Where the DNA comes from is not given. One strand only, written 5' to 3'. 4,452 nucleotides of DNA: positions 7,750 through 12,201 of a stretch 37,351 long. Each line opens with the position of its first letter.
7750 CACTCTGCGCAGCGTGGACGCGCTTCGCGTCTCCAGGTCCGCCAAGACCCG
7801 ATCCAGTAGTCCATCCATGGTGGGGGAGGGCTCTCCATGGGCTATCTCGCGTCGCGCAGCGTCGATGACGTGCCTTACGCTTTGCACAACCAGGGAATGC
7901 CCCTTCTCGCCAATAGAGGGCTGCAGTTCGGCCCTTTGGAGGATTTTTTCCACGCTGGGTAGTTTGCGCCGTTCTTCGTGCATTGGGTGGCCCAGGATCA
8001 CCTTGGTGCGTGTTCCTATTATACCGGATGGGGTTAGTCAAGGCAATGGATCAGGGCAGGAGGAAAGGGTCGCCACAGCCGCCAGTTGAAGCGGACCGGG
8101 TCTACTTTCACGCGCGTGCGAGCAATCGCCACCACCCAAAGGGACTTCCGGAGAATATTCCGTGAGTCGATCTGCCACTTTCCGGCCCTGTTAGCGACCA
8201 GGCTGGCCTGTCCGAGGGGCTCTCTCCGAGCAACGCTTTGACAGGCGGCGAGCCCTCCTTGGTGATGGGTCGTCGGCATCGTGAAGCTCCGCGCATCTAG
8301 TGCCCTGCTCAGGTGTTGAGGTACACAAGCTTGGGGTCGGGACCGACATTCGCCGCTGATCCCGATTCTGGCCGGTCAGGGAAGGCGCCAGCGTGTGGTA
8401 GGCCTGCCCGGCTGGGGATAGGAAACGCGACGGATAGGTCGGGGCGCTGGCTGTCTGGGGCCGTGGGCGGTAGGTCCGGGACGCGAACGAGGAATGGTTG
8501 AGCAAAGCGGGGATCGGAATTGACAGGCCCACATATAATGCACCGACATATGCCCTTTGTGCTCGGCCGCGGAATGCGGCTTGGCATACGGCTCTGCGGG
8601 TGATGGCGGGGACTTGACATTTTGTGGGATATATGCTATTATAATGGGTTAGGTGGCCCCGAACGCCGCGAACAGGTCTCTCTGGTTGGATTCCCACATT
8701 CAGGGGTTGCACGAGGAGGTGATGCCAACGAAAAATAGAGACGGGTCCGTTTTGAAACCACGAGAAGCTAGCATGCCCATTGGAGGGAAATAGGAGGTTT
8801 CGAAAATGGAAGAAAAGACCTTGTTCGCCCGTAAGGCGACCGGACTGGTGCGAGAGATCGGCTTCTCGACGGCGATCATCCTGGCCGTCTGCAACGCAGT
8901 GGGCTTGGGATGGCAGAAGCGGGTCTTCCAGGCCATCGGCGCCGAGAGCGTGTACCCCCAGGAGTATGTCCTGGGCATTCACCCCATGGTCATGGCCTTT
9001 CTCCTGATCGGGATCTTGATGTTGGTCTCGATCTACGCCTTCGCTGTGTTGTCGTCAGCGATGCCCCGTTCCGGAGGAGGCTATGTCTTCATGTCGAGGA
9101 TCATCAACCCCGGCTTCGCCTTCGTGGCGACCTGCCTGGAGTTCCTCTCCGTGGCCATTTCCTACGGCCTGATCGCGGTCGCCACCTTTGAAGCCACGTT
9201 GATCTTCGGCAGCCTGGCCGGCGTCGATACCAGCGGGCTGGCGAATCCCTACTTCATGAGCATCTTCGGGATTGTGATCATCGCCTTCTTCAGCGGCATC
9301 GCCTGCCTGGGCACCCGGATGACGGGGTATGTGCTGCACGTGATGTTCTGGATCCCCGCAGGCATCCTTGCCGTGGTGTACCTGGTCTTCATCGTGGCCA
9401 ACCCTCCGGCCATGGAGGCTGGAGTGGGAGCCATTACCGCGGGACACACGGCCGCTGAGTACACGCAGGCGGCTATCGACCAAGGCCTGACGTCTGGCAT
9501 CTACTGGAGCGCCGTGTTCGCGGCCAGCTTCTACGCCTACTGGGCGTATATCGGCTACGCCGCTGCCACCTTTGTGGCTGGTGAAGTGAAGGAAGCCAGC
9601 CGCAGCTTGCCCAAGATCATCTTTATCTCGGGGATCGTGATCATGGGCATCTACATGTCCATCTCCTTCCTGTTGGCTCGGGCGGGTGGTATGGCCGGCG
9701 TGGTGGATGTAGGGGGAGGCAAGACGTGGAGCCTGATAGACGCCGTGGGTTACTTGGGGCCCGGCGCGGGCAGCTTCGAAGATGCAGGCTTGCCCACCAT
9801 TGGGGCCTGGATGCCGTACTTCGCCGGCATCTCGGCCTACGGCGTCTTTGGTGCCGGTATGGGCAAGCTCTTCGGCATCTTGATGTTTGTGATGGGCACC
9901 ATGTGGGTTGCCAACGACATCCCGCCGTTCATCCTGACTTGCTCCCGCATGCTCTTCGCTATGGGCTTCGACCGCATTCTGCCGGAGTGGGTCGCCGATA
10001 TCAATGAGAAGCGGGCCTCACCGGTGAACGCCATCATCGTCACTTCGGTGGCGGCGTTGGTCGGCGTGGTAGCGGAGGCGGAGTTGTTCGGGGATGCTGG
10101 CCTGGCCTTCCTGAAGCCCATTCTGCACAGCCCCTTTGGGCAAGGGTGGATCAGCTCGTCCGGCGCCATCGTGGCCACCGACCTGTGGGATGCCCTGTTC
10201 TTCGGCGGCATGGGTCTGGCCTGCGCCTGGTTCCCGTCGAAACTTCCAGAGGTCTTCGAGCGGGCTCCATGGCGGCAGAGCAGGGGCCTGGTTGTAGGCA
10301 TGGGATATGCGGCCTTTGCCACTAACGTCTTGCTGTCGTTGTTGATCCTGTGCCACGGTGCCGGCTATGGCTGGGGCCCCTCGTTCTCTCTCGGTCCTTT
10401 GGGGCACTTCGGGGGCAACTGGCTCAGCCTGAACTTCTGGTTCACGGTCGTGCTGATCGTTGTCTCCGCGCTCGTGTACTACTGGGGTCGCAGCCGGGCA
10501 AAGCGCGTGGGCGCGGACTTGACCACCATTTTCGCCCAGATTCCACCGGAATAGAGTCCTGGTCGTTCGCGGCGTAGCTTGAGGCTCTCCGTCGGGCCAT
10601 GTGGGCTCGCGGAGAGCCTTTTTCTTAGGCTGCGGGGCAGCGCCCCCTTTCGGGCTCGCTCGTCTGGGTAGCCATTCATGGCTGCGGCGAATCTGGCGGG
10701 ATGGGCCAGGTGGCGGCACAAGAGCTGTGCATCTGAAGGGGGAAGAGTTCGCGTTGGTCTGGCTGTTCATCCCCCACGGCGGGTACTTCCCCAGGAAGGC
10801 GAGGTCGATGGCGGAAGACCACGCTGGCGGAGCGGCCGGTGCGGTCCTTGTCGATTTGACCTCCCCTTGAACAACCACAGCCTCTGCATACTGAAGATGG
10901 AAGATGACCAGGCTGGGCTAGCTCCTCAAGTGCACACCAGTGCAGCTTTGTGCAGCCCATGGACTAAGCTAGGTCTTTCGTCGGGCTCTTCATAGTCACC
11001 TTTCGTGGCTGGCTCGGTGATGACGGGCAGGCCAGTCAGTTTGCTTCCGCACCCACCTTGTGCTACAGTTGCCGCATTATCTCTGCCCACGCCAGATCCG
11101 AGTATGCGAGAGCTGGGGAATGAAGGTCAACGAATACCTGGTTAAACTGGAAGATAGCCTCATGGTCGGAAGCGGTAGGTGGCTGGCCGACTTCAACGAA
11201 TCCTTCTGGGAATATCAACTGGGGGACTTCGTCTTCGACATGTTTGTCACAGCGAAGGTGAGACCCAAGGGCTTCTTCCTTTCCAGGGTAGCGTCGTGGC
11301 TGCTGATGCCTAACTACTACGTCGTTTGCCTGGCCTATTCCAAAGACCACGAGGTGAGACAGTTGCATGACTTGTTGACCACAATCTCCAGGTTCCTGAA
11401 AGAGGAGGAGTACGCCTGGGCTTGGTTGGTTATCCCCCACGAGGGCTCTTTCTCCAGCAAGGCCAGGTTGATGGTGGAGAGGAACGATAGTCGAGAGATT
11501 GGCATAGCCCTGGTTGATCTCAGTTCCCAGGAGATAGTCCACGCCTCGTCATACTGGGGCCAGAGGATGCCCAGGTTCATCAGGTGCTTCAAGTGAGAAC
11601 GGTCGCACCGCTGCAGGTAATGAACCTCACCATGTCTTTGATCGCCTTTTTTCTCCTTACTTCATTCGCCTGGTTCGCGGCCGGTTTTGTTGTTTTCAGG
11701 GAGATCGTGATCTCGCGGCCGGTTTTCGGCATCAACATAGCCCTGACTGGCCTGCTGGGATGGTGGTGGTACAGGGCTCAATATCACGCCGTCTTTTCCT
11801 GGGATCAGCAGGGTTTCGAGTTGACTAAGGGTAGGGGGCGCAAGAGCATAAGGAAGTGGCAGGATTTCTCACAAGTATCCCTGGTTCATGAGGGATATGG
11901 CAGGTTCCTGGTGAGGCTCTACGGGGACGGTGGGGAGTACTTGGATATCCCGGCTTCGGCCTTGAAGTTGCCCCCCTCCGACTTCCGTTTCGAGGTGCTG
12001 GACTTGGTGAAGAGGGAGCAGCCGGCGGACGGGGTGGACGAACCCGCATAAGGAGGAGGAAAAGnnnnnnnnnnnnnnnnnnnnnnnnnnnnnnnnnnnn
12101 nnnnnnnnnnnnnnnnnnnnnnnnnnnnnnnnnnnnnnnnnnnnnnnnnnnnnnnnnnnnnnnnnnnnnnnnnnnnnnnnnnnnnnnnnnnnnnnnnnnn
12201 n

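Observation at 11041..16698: Inverted pair of uncharacterised nucleotidyltransferase-fold genes, each last in an operon behind a membrane protein, bracketing a metallophosphoesterase and a USP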

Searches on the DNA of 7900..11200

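Call 88: search_rna_families(source=window, start=7900, end=11200, threshold=evalue, max_evalue=5)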
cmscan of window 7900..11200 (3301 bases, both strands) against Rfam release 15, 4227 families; matches with E-value up to 5: 1.
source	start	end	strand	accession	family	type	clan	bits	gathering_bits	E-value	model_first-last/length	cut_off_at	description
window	9233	9288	-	RF01121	sR38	Gene; snRNA; snoRNA; CD-box;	-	15.1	50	2.8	1-59/59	no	Small nucleolar RNA sR38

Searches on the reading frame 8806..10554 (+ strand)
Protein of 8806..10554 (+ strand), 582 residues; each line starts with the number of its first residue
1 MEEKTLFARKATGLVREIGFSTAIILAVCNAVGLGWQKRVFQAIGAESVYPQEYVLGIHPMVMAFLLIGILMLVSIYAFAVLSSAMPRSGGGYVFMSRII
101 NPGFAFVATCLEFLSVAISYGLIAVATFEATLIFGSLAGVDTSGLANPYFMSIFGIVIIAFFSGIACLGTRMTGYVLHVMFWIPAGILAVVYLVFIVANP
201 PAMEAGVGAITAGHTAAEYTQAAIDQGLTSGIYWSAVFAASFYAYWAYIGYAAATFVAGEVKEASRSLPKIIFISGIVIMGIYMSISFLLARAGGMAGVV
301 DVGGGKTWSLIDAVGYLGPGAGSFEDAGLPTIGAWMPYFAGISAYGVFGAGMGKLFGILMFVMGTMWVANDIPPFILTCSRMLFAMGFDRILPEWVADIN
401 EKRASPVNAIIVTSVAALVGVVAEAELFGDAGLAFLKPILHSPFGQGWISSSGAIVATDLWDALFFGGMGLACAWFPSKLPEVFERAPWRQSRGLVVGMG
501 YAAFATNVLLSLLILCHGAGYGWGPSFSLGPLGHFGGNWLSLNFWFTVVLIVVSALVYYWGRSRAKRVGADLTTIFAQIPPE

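Call 31: search_protein_families(library=pfam, proteins=[window:8806-10554:+], max_evalue=0.001)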
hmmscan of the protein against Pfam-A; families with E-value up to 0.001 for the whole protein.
window:8806-10554:+ (582 aa): 2 families
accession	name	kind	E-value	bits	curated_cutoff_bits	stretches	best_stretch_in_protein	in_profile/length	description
PF13520.12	AA_permease_2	-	2.1e-20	73.5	27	1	19-449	2-343/427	Amino acid permease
PF00324.27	AA_permease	-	3.2e-10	39.8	24.6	1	60-424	30-348/470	Amino acid permease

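Call 37: search_solved_structures(query=window:8806-10554:+, max_evalue=0.01)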
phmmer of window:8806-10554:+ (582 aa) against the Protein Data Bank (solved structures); distinct sequences matched with E-value up to 0.01: 0.

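Call 38: search_protein_families(library=ncbifam, proteins=[window:8806-10554:+], max_evalue=0.00001)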
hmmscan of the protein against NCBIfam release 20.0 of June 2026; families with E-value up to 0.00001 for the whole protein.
window:8806-10554:+ (582 aa): 4 families
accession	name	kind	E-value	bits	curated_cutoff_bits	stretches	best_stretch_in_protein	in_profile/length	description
TIGR00909.1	2A0306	subfamily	4.7e-18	65.3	556.8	1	15-290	2-250/429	amino acid transporter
TIGR00908.1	2A0305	equivalog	4.9e-11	42.2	381.75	0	362-423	282-342/442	ethanolamine permease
TIGR00911.1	2A0308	subfamily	1.2e-08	33.9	701.8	1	16-284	46-288/505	L-type amino acid transporter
TIGR00906.1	2A0303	subfamily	1.1e-07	30.6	681.7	0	377-423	352-399/602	cationic amino acid transport permease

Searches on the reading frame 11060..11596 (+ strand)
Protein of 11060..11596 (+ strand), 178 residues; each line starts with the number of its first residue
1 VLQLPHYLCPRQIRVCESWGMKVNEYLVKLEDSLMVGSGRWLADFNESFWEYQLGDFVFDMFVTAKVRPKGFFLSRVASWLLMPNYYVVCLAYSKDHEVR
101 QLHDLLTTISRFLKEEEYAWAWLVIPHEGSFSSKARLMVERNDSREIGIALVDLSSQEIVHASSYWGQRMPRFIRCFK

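Call 3: search_protein_families(library=pfam, proteins=[window:11060-11596:+], max_evalue=0.1)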
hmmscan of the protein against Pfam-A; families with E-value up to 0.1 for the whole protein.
window:11060-11596:+ (178 aa): 0 families

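Call 8: search_protein_families(library=ncbifam, proteins=[window:11060-11596:+], max_evalue=0.1)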
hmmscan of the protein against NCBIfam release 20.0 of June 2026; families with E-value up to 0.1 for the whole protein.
window:11060-11596:+ (178 aa): 0 families

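Call 9: search_protein_families(library=padloc, proteins=[window:11060-11596:+], max_evalue=0.1)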
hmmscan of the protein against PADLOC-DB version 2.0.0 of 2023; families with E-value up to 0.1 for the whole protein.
window:11060-11596:+ (178 aa): 0 families

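Call 67: search_solved_structures(query=A3, max_evalue=10)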
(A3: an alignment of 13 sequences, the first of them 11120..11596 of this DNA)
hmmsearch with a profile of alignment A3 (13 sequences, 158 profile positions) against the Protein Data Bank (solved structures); distinct sequences matched with E-value up to 10: 2.
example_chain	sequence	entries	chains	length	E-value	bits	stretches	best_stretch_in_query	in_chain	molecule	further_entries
3vc7_A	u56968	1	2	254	0.056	16.3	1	37-120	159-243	Putative oxidoreductase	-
4eso_A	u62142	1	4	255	0.056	16.3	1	37-120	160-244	Putative oxidoreductase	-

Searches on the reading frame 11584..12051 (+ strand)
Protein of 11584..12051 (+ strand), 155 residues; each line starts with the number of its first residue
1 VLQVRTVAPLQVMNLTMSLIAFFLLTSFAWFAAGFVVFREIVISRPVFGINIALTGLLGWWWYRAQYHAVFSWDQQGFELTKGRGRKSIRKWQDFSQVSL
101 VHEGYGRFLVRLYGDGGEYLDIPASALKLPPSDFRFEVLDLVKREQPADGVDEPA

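Call 3: search_protein_families(library=pfam, proteins=[window:11584-12051:+], max_evalue=0.1)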
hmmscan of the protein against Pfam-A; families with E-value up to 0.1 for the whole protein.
window:11584-12051:+ (155 aa): 1 family
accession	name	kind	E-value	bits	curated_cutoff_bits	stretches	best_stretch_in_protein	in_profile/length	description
PF16082.10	Phage_holin_2_4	-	0.075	13.4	30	0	33-66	27-57/77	Bacteriophage holin family, superfamily II-like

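Call 8: search_protein_families(library=ncbifam, proteins=[window:11584-12051:+], max_evalue=0.1)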
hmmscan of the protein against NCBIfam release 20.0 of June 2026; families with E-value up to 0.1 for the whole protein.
window:11584-12051:+ (155 aa): 1 family
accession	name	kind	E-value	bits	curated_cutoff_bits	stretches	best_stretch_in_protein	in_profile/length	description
NF003718.0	PRK05329.1-1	equivalog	0.037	12.9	370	1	22-79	306-361/419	glycerol-3-phosphate dehydrogenase subunit GlpB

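Call 9: search_protein_families(library=padloc, proteins=[window:11584-12051:+], max_evalue=0.1)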
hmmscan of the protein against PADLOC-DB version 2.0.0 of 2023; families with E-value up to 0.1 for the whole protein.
window:11584-12051:+ (155 aa): 0 families

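Call 68: search_solved_structures(query=A4, max_evalue=10)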
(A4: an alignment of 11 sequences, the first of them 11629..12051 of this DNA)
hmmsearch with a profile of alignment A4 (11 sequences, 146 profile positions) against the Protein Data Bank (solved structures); distinct sequences matched with E-value up to 10: 1.
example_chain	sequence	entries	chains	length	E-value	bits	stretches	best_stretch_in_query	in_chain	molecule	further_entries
6b5e_A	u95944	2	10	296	1.2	12.2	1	67-130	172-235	Glucose-1-phosphate thymidylyltransferase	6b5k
